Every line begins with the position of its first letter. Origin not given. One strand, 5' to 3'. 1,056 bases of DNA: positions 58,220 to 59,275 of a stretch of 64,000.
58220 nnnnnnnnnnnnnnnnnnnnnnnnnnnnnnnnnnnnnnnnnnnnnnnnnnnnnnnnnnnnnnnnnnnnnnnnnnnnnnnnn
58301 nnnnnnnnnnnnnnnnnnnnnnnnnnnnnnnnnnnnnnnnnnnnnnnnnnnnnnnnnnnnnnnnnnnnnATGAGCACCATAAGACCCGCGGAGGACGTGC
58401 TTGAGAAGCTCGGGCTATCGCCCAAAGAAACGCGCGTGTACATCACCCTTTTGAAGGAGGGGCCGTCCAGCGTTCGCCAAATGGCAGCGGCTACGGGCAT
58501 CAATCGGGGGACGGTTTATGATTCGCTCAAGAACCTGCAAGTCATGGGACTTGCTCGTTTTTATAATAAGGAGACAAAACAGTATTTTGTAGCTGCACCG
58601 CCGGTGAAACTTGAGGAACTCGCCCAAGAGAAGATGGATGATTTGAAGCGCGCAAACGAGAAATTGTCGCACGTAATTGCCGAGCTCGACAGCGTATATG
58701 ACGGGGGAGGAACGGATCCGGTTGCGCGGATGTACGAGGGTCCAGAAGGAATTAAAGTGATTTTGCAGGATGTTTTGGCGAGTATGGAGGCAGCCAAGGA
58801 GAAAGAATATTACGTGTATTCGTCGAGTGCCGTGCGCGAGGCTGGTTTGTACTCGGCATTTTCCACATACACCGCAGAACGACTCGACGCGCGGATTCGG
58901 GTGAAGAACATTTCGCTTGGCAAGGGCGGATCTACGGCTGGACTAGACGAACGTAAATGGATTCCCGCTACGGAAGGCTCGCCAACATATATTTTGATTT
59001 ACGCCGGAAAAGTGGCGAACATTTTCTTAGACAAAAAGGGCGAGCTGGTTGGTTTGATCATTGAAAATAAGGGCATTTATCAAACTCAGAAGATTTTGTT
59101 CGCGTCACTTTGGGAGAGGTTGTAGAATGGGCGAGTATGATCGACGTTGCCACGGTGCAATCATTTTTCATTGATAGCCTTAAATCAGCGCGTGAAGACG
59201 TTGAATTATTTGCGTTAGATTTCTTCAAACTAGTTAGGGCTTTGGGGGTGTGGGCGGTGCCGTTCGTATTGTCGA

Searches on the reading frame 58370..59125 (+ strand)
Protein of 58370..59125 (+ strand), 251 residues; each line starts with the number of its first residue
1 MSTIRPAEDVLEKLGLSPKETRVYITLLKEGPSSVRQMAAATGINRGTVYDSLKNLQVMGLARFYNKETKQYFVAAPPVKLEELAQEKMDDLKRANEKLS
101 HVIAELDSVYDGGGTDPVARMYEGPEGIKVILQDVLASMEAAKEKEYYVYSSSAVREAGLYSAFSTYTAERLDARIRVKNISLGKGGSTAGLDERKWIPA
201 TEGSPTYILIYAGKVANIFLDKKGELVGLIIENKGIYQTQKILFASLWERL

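Call 11: search_protein_families(library=pfam, proteins=[window:58370-59125:+], max_evalue=0.01)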
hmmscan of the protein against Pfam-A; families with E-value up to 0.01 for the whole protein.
window:58370-59125:+ (251 aa): 11 families
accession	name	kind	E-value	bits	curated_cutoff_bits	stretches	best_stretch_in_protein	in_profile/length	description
PF01978.25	TrmB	-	4.6e-15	55.6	25.6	1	11-78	1-67/68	Sugar-specific transcriptional regulator TrmB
PF01022.26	HTH_5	-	4.4e-06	26.9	22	1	20-62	2-45/47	Bacterial regulatory protein, arsR family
PF13412.12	HTH_24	-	0.00032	20.7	21.9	1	19-61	4-46/48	Winged helix-turn-helix DNA-binding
PF09339.16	HTH_IclR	-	0.00085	19.5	22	1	29-63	13-49/52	IclR helix-turn-helix domain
PF13730.12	HTH_36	-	0.001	19.2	25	1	15-61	2-54/55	Helix-turn-helix domain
PF13551.12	HTH_29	-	0.0018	18.8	28.1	1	27-66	7-46/64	Winged helix-turn helix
PF08221.17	HTH_9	-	0.0019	18.7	23.4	1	22-64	17-59/62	RNA polymerase III subunit RPC82 helix-turn-helix domain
PF25212.1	HVO_A0114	-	0.0027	17.9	27.6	1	16-69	20-73/84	HVO_A0114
PF12802.13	MarR_2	-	0.0073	16.9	27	0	15-63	2-51/61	MarR family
PF21476.4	PF0610-like_N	-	0.0076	16.9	33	0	25-54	7-36/50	PF0610-like, N-terminal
PF02796.21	HTH_7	-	0.0091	16.6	23.8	0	25-50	15-39/45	Helix-turn-helix domain of resolvase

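Call 54: find_encoding_contigs(protein=window:58370-59125:+, flank=7000, max_places=10)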
Protein window:58370-59125:+ (251 aa): 1 contig read that carries it; 1 place shown.
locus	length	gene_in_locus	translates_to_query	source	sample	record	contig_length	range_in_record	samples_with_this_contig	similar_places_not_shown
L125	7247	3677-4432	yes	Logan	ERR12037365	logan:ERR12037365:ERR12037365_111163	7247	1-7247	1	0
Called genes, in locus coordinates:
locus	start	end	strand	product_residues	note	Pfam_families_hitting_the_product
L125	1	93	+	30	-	?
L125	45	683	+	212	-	-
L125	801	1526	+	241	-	-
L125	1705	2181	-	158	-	-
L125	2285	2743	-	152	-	-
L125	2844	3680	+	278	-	PF02348:CTP_transf_3, PF00483:NTP_transferase, PF01128:IspD, PF12804:NTP_transf_3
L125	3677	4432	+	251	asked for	PF01978:TrmB, PF01022:HTH_5 (weak)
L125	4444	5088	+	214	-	-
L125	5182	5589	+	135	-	PF00293:NUDIX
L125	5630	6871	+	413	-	PF27218:MJ0043_C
